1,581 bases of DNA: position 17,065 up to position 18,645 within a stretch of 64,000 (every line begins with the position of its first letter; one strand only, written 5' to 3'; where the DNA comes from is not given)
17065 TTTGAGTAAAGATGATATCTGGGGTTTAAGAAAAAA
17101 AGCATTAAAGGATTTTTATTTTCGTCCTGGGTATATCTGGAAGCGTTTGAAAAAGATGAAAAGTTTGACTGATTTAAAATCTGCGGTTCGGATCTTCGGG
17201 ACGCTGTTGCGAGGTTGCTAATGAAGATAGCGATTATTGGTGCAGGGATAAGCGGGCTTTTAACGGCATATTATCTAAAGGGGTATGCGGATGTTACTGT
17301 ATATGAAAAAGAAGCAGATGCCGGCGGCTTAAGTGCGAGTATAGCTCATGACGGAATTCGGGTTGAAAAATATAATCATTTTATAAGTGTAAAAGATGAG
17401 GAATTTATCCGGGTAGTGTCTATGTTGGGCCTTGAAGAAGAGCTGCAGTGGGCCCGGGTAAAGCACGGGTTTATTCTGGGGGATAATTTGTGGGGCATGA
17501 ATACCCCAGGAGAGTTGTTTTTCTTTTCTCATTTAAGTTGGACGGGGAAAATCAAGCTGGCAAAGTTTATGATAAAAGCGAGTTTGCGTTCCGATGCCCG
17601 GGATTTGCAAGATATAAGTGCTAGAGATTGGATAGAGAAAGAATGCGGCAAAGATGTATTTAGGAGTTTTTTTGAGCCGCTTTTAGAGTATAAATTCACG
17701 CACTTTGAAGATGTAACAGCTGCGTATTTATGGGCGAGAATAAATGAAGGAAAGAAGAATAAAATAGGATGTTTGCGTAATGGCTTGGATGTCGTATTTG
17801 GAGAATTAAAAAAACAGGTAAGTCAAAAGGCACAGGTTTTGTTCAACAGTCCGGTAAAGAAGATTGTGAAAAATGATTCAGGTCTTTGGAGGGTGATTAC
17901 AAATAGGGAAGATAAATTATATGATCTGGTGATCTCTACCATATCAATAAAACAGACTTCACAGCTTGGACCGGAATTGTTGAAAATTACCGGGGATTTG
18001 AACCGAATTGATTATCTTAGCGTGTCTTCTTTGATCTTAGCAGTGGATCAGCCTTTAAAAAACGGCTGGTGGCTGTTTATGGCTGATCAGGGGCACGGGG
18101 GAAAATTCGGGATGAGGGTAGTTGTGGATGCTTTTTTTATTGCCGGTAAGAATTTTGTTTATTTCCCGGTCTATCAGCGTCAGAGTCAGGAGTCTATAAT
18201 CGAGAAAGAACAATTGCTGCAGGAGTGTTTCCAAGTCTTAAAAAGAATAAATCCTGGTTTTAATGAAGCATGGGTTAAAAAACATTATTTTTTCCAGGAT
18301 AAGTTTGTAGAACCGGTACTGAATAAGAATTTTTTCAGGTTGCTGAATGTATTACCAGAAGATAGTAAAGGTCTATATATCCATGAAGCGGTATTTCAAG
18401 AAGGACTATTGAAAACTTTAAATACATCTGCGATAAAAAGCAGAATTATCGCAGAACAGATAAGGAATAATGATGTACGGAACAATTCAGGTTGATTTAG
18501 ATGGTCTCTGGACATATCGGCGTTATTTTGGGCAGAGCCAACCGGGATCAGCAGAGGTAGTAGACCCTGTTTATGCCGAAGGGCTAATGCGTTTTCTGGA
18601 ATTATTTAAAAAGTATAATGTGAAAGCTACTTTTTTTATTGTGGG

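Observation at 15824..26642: An ~11-kb cluster of four B12-binding radical SAM enzymes with an Arn-like glycolipid module and an FAD oxidoreductase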

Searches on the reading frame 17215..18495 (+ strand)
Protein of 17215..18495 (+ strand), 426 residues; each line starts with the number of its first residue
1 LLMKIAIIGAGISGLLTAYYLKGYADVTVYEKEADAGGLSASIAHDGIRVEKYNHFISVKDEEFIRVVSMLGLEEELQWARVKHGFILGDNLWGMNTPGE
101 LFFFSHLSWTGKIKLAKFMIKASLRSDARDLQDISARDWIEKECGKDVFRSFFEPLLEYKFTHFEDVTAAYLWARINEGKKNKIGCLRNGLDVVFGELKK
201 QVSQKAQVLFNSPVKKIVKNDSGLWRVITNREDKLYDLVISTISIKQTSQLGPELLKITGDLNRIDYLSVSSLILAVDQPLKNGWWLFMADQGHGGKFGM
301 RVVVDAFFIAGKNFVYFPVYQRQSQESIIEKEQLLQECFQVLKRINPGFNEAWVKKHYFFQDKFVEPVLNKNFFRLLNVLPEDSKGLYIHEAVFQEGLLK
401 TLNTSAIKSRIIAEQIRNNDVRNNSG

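Call 4: search_protein_families(library=pfam, proteins=[window:17215-18495:+], max_evalue=0.01)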
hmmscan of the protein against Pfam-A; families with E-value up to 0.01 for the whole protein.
window:17215-18495:+ (426 aa): 4 families
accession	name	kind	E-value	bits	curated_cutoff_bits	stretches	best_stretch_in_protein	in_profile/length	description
PF01593.30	Amino_oxidase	-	3.6e-23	83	19.8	1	12-364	1-385/443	Flavin containing amine oxidoreductase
PF13450.12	NAD_binding_8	-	3.7e-11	43.6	21.9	1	7-57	1-52/68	NAD(P)-binding Rossmann-like domain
PF01266.30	DAO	-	1.5e-10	41.6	27.9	1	4-49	1-52/353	FAD dependent oxidoreductase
PF00070.33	Pyr_redox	-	0.0071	17.3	22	0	4-33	1-31/82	Pyridine nucleotide-disulphide oxidoreductase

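Call 5: search_protein_families(library=ncbifam, proteins=[window:17215-18495:+], max_evalue=0.01)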
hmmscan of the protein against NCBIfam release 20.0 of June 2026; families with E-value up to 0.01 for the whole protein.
window:17215-18495:+ (426 aa): 33 families (the best 25 are shown)
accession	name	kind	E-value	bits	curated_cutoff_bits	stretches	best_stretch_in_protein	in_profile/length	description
NF005560.0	PRK07233.1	equivalog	2.9e-85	286.7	252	1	3-417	1-429/435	hypothetical protein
TIGR00562.1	proto_IX_ox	equivalog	2.2e-16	59.5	97.85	1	4-157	4-161/470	protoporphyrinogen oxidase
NF008845.0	PRK11883.1-5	equivalog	2.1e-14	52.7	560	2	4-158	6-173/468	protoporphyrinogen oxidase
NF005547.0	PRK07208.1-3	equivalog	5.6e-14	51.7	380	1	4-252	6-268/465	hypothetical protein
TIGR03467.1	HpnE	equivalog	1.3e-13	51.1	283.05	1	5-282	1-299/430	hydroxysqualene dehydroxylase HpnE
NF005548.0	PRK07208.1-4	equivalog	9.7e-10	37.6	389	1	4-156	5-154/488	hypothetical protein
NF005545.0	PRK07208.1-1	equivalog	2.3e-07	29.6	451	1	4-160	9-162/504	hypothetical protein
NF005093.0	PRK06522.2-4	equivalog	1.4e-06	27.9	308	1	3-55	4-53/304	2-dehydropantoate 2-reductase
NF008843.0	PRK11883.1-3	equivalog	1.6e-06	27.5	406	1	4-79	3-83/424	protoporphyrinogen oxidase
NF058655.1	CrtID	equivalog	7.8e-06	25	640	1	5-49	1-46/478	bifunctional phytoene desaturase/3,4-desaturase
NF009409.0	PRK12770.1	subfamily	2.4e-05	23.6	343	1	3-41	19-58/360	putative glutamate synthase subunit beta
NF008841.0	PRK11883.1-1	equivalog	3.1e-05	23.1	517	1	3-76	4-81/453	protoporphyrinogen oxidase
NF009454.0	PRK12814.1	equivalog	4.1e-05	22.1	916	1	4-39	195-231/657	putative NADPH-dependent glutamate synthase small subunit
NF002481.1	PRK01747.1-2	equivalog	7.2e-05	21.8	600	1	3-44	239-280/611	bifunctional tRNA (5-methylaminomethyl-2-thiouridine)(34)-methyltransferase MnmC2/FAD-dependent 5-carboxymethylaminomethyl-2-thiouridine(34)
NF042421.1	hydcarot_desat_CrtD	equivalog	8.6e-05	21.2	500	1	4-51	3-51/487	1-hydroxycarotenoid 3,4-desaturase CrtD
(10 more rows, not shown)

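Call 8: find_encoding_contigs(protein=window:17215-18495:+, flank=10000, max_places=6)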
Protein window:17215-18495:+ (426 aa): no gene with exactly this product is on record in the collection.

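Call 9: find_homologous_proteins(query=window:17215-18495:+)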
Query window:17215-18495:+ (426 aa): 59 proteins with E <= 0.001 among 5422 candidates.
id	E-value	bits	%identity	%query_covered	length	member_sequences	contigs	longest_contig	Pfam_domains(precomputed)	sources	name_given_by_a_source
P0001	5.7e-284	959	100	100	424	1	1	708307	PF01266.31,PF01593.31,PF13450.13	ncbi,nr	ncbi:MAG: FAD-dependent oxidoreductase [PVC group bacterium]|nr:FAD-dependent oxidoreductase [PVC gr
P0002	2.2e-111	391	42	100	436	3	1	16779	PF01266.31,PF01593.31,PF13450.13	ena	-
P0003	1.7e-110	388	43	100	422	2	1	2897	PF01266.31,PF01593.31,PF13450.13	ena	-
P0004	5.2e-108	380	46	100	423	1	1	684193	PF01266.31,PF01593.31,PF13450.13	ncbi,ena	-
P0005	2.1e-104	368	43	100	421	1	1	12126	PF01593.31,PF13450.13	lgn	-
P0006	1.4e-95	339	43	99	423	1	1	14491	PF01266.31,PF00743.26,PF01593.31,PF13450.13,PF07992.21,PF03486.21,PF13454.13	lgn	-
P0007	9.4e-95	336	40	100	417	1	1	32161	PF01266.31,PF01593.31,PF13450.13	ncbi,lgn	ncbi:MAG: FAD-dependent oxidoreductase [Candidatus Omnitrophota bacterium]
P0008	1.4e-93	332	40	100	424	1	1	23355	PF01266.31,PF01593.31,PF13450.13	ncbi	-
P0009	2.7e-91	325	40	100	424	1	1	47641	PF01266.31,PF01593.31,PF13450.13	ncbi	-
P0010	2.8e-90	321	38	97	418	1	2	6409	PF01266.31,PF01593.31,PF13450.13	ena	-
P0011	7.8e-90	320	38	100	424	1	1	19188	PF01266.31,PF01593.31,PF13450.13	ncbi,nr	ncbi:MAG: FAD-dependent oxidoreductase [Candidatus Omnitrophica bacterium]|nr:FAD-dependent oxidored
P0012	4.1e-89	318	39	100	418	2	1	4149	PF01266.31,PF01593.31,PF13450.13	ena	-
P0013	4.1e-89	318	38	97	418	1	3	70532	PF01266.31,PF01593.31,PF13450.13,PF03486.21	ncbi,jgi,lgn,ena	-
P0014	1.9e-88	315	41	97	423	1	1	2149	PF01266.31,PF01593.31,PF13450.13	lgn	-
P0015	3.1e-86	308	39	97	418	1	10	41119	PF01266.31,PF01593.31,PF13450.13,PF03486.21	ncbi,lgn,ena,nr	ncbi:MAG: FAD-dependent oxidoreductase [Candidatus Omnitrophica bacterium]|nr:FAD-dependent oxidored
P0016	5.3e-82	294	37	97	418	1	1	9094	PF01266.31,PF01593.31,PF13450.13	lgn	-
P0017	2.3e-79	285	38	99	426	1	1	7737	PF01266.31,PF01593.31,PF13450.13,PF03486.21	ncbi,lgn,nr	ncbi:MAG: FAD-dependent oxidoreductase [Candidatus Omnitrophica bacterium]|nr:FAD-dependent oxidored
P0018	7.9e-77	277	35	97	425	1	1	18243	PF01266.31,PF01593.31,PF13450.13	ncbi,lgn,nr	ncbi:MAG: FAD-dependent oxidoreductase [Candidatus Omnitrophica bacterium]|nr:FAD-dependent oxidored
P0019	1.5e-75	273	37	97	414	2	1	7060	PF01266.31,PF01593.31,PF13450.13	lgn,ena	-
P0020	3.4e-74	268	37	97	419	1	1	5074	PF01266.31,PF01593.31,PF13450.13,PF07992.21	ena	-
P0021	5.0e-73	265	35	97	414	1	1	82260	PF01266.31,PF01593.31,PF13450.13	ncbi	ncbi:MAG: FAD-dependent oxidoreductase [Candidatus Omnitrophota bacterium]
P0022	1.0e-71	260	37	97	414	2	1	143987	PF01266.31,PF01593.31,PF13450.13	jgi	-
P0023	1.9e-70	256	35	97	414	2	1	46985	PF01266.31,PF01593.31,PF13450.13,PF07992.21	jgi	-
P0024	3.8e-70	255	35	97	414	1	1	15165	PF01266.31,PF01593.31,PF13450.13,PF07992.21,PF00070.34,PF03486.21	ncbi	-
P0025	5.1e-47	179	29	90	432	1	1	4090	PF01946.24,PF01266.31,PF01593.31,PF13450.13,PF03486.21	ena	-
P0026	3.6e-44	170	29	86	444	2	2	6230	PF01266.31,PF01593.31,PF13450.13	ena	-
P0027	4.0e-43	166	28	90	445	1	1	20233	PF01946.24,PF01266.31,PF01593.31,PF13450.13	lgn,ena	-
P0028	3.4e-36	143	25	91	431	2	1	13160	PF01266.31,PF01593.31,PF13450.13,PF07992.21,PF00070.34,PF03486.21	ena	-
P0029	1.1e-34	138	26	81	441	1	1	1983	PF01593.31,PF13450.13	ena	-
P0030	1.2e-33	135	29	89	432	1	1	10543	PF01266.31,PF01593.31,PF13450.13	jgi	jgi:protoporphyrinogen oxidase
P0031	9.6e-33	132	26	81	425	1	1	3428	PF01266.31,PF00743.26,PF01593.31,PF13450.13,PF07992.21,PF00070.34,PF03486.21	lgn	-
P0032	3.7e-31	127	28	86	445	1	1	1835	PF01266.31,PF01593.31,PF13450.13,PF07992.21,PF00070.34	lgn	-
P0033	2.2e-27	114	25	85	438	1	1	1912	PF01266.31,PF01593.31,PF13450.13,PF07992.21,PF03486.21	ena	-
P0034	2.8e-24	104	25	98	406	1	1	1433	PF01946.24,PF01266.31,PF01593.31,PF13450.13,PF00070.34,PF01494.26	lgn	-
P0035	3.7e-22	97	22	85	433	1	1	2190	PF01266.31,PF01593.31,PF13450.13,PF00890.31,PF07992.21,PF00070.34,PF12831.14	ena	-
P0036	7.1e-22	96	23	85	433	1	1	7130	PF01266.31,PF01593.31,PF13450.13,PF03486.21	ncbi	-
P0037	2.9e-21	94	26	90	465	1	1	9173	PF01946.24,PF01266.31,PF01593.31,PF13450.13,PF00890.31,PF07992.21,PF00070.34,PF12831.14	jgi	jgi:protoporphyrinogen oxidase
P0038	5.0e-21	93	25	86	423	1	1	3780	PF01266.31,PF01593.31,PF13450.13,PF07992.21,PF00070.34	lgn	-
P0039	4.2e-17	80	24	95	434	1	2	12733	PF01266.31,PF01593.31,PF13450.13,PF07992.21,PF00070.34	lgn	-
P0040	2.7e-16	78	23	87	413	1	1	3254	PF01266.31,PF01593.31,PF13450.13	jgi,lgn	jgi:protoporphyrinogen oxidase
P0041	3.4e-7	48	32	36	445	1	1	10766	PF01266.31,PF01593.31,PF13450.13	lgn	-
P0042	5.8e-6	44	32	36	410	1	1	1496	PF01266.31,PF01593.31,PF13450.13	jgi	-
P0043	1.0e-5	43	32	36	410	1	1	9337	PF01266.31,PF01593.31,PF13450.13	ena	-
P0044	1.5e-5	42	34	36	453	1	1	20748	PF01266.31,PF01593.31,PF13450.13,PF13454.13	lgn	-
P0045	1.5e-5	42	41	15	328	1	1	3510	PF01266.31,PF01593.31,PF13450.13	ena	-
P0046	2.0e-5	42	25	27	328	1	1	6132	PF01266.31,PF01593.31,PF13450.13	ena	-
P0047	3.2e-5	41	44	15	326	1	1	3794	PF01266.31,PF01593.31,PF13450.13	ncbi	-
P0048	3.8e-5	41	32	42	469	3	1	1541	PF01266.31,PF01593.31,PF13450.13,PF13454.13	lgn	-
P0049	4.5e-5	41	24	68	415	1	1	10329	PF01266.31,PF01593.31,PF13450.13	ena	-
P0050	8.9e-5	40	28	72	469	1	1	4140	PF01266.31,PF01593.31,PF13450.13,PF13454.13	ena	-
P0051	1.0e-4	40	27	72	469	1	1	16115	PF01266.31,PF01593.31,PF13450.13,PF13454.13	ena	-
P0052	1.3e-4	39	28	72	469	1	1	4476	PF01266.31,PF01593.31,PF13450.13,PF13454.13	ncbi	-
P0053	1.5e-4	39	31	36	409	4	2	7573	PF01946.24,PF01266.31,PF01593.31,PF13450.13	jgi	jgi:oxygen-dependent protoporphyrinogen oxidase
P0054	1.7e-4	39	27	72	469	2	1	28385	PF01266.31,PF01593.31,PF13450.13,PF13454.13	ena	-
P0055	2.7e-4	38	44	16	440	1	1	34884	PF01266.31,PF01593.31,PF13450.13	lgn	-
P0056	3.1e-4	38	43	15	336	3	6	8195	PF01593.31,PF13450.13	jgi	jgi:predicted NAD/FAD-dependent oxidoreductase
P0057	4.6e-4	37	27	71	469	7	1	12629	PF01266.31,PF01593.31,PF13450.13,PF13454.13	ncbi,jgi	-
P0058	6.0e-4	37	28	56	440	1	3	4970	PF01266.31,PF01593.31,PF13450.13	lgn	-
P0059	7.2e-4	37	58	11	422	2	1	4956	PF01266.31,PF01593.31,PF13450.13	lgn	-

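Call 10: find_encoding_contigs(protein=P0004, flank=10000, max_places=2)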
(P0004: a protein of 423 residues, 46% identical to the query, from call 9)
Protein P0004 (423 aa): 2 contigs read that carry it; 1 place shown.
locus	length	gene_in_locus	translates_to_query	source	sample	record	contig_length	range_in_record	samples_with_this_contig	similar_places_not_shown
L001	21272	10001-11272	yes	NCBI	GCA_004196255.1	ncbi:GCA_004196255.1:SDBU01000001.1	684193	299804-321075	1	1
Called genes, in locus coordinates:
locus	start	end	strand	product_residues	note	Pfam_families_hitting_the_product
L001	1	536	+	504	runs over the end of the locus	PF01841:Transglut_core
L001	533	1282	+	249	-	PF00005:ABC_tran, PF13304:AAA_21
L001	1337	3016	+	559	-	PF09847:12TM_1, PF16949:ABC_tran_2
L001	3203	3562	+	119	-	PF07238:PilZ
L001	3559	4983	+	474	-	PF00224:PK, PF02887:PK_C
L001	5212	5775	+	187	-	PF01227:GTP_cyclohydroI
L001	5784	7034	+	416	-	PF13205:Big_5, PF23381:Beta-prop_IFT122_1st (faint), PF24817:WD40_WDHD1_1st (weak), PF00930:DPPIV_N (faint), PF26550:Tricorn_2nd (faint), PF07676:PD40 (faint), PF26549:Tricorn_N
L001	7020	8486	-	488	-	PF00309:Sigma54_AID, PF04963:Sigma54_CBD, PF04552:Sigma54_DBD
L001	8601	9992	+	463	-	PF04055:Radical_SAM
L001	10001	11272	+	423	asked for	PF01266:DAO (weak), PF01593:Amino_oxidase, PF13450:NAD_binding_8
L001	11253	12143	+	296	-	PF01522:Polysacc_deac_1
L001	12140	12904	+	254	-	PF00535:Glycos_transf_2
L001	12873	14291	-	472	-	PF02310:B12-binding, PF04055:Radical_SAM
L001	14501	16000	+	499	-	PF02310:B12-binding (weak), PF04055:Radical_SAM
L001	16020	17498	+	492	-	PF02310:B12-binding, PF04055:Radical_SAM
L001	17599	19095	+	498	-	PF02310:B12-binding, PF04055:Radical_SAM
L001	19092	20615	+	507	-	PF02310:B12-binding, PF04055:Radical_SAM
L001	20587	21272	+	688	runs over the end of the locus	PF13231:PMT_2, PF13174:TPR_6 (faint), PF13414:TPR_11, PF13432:TPR_16, PF13414:TPR_11 (weak), PF13424:TPR_12 (weak), PF00515:TPR_1 (weak), PF14559:TPR_19, +12 more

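Call 11: find_encoding_contigs(protein=P0022, flank=10000, max_places=2)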
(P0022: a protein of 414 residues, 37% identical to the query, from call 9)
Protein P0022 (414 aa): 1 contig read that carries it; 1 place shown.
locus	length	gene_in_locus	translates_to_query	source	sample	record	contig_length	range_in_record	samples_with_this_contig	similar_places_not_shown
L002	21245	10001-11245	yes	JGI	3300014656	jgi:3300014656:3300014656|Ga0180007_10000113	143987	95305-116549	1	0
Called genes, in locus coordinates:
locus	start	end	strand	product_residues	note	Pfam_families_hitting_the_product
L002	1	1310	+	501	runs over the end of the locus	PF01841:Transglut_core, PF13471:Transglut_core3 (weak)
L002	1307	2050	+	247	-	PF00005:ABC_tran, PF13304:AAA_21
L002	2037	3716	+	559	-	PF16949:ABC_tran_2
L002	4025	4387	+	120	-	PF07238:PilZ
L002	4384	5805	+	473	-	PF00224:PK, PF02887:PK_C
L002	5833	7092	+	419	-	PF13205:Big_5, PF23381:Beta-prop_IFT122_1st (faint), PF26550:Tricorn_2nd (faint), PF00930:DPPIV_N (weak), PF26549:Tricorn_N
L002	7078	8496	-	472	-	PF00309:Sigma54_AID, PF04963:Sigma54_CBD, PF04552:Sigma54_DBD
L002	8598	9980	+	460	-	PF04055:Radical_SAM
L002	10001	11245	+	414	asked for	PF01266:DAO (faint), PF01593:Amino_oxidase, PF13450:NAD_binding_8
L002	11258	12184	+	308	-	PF01522:Polysacc_deac_1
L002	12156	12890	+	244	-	PF00535:Glycos_transf_2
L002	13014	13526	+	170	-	-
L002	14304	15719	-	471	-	PF02310:B12-binding, PF04055:Radical_SAM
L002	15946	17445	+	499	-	PF02310:B12-binding (faint), PF04055:Radical_SAM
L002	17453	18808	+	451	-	PF02310:B12-binding, PF04055:Radical_SAM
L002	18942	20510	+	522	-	PF02310:B12-binding, PF04055:Radical_SAM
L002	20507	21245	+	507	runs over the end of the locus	PF02310:B12-binding, PF04055:Radical_SAM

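Call 12: find_encoding_contigs(protein=P0013, flank=10000, max_places=2)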
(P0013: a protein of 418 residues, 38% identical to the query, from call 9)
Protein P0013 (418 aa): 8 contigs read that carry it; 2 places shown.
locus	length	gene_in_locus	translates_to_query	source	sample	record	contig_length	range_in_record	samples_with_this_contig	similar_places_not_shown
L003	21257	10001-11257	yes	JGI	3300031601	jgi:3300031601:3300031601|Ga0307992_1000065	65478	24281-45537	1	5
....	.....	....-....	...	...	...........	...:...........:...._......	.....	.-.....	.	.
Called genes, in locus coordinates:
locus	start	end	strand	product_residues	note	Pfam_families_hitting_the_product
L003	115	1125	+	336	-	-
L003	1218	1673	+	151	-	-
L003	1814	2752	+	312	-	-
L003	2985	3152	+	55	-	-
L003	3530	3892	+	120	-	PF07238:PilZ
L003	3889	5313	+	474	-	PF00224:PK, PF02887:PK_C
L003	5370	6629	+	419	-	PF13205:Big_5, PF00930:DPPIV_N (faint), PF07676:PD40 (faint), PF23381:Beta-prop_IFT122_1st (faint), PF26549:Tricorn_N, PF24817:WD40_WDHD1_1st (faint), PF26550:Tricorn_2nd (weak), PF26549:Tricorn_N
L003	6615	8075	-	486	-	PF00309:Sigma54_AID, PF04963:Sigma54_CBD, PF04552:Sigma54_DBD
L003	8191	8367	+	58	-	-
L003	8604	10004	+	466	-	PF04055:Radical_SAM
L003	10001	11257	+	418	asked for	PF01266:DAO (weak), PF01593:Amino_oxidase, PF03486:HI0933_like (faint), PF13450:NAD_binding_8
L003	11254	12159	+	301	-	PF01522:Polysacc_deac_1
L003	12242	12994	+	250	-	PF00535:Glycos_transf_2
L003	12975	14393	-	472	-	PF02310:B12-binding, PF04055:Radical_SAM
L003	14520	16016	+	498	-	PF02310:B12-binding, PF04055:Radical_SAM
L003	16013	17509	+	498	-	PF02310:B12-binding, PF04055:Radical_SAM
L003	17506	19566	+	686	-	PF13231:PMT_2, PF13432:TPR_16, PF14559:TPR_19 (weak), PF13424:TPR_12 (weak), PF13414:TPR_11 (weak), PF00515:TPR_1 (weak), PF14559:TPR_19, PF13424:TPR_12 (weak), +13 more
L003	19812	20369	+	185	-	PF00156:Pribosyltran, PF14681:UPRTase (weak)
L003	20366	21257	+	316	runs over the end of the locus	PF02729:OTCace_N, PF00185:OTCace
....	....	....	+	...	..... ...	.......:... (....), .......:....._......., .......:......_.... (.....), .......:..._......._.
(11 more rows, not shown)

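Call 14: find_encoding_contigs(protein=P0027, flank=10000, max_places=2)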
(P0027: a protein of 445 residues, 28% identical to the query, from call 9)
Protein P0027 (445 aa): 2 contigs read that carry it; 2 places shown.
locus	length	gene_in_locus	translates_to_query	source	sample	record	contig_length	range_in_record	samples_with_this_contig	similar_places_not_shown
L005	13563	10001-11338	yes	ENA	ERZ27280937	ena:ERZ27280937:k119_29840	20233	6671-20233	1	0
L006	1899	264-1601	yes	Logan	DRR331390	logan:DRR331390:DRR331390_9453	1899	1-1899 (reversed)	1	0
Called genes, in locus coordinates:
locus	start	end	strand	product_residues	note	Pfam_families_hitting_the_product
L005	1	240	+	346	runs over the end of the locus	PF21948:LplA-B_cat, PF03099:BPL_LplA_LipB (weak), PF10437:Lip_prot_lig_C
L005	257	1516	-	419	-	PF12698:ABC2_membrane_3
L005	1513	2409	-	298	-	PF13476:AAA_23 (weak), PF00005:ABC_tran, PF13304:AAA_21, PF13732:DrrA1-3_C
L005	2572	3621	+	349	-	-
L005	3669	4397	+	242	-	PF00881:Nitroreductase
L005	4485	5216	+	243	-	PF04402:SIMPL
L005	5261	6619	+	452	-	PF01979:Amidohydro_1, PF07969:Amidohydro_3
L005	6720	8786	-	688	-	PF02743:dCache_1, PF22673:MCP-like_PDC_1, PF00672:HAMP (weak), PF00015:MCPsignal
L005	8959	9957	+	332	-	PF03706:LPG_synthase_TM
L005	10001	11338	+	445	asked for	PF01266:DAO (weak), PF01946:Thi4 (faint), PF13450:NAD_binding_8, PF01593:Amino_oxidase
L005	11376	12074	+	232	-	PF02678:Pirin, PF05726:Pirin_C (faint), PF17954:Pirin_C_2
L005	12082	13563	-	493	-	?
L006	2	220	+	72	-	?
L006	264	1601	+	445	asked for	PF01266:DAO (weak), PF01946:Thi4 (faint), PF13450:NAD_binding_8, PF01593:Amino_oxidase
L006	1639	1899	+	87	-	?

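Call 15: find_encoding_contigs(protein=P0028, flank=10000, max_places=2)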
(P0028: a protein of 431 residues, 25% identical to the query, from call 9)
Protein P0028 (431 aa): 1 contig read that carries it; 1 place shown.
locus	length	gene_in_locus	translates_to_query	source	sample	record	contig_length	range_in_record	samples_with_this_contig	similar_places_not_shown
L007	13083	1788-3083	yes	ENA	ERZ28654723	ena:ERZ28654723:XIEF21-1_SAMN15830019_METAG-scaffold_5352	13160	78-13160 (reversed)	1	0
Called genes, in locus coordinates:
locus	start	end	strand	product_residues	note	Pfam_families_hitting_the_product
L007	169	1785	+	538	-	PF13231:PMT_2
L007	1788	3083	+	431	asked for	PF00070:Pyr_redox (faint), PF01266:DAO (weak), PF01593:Amino_oxidase, PF03486:HI0933_like (faint), PF07992:Pyr_redox_2 (faint), PF13450:NAD_binding_8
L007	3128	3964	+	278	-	-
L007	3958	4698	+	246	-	PF00481:PP2C (weak), PF13672:PP2C_2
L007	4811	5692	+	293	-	PF02881:SRP54_N, PF06414:Zeta_toxin (weak), PF13604:AAA_30 (weak), PF00448:SRP54, PF09848:SLFN-g3_helicase (weak)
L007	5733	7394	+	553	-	PF03699:UPF0182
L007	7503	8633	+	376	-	PF03699:UPF0182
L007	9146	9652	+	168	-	PF01066:CDP-OH_P_transf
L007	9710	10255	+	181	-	-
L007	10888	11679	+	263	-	PF03119:DNA_ligase_ZBD, PF14520:HHH_5 (faint), PF12826:HHH_2, PF00533:BRCT, PF16589:BRCT_2 (weak), PF12738:PTCB-BRCT (weak)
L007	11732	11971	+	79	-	-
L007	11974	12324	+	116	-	PF13475:DUF4116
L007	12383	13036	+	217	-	PF04542:Sigma70_r2, PF00196:GerE (faint), PF08281:Sigma70_r4_2 (weak)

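Call 18: search_solved_structures(query=window:17215-18495:+, max_evalue=0.001)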
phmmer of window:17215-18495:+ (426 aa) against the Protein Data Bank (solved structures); distinct sequences matched with E-value up to 0.001: 4.
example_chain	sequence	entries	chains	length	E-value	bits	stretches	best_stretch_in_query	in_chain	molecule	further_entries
3nrn_A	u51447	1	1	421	1.1e-08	37.7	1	3-251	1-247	uncharacterized protein PF1083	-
1sez_A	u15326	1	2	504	4.2e-08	35.8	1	4-155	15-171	Protoporphyrinogen oxidase, mitochondrial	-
3lov_A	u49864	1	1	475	4.9e-06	29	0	4-162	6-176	Protoporphyrinogen oxidase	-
3ego_A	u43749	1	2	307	0.00093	21.5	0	1-52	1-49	Probable 2-dehydropantoate 2-reductase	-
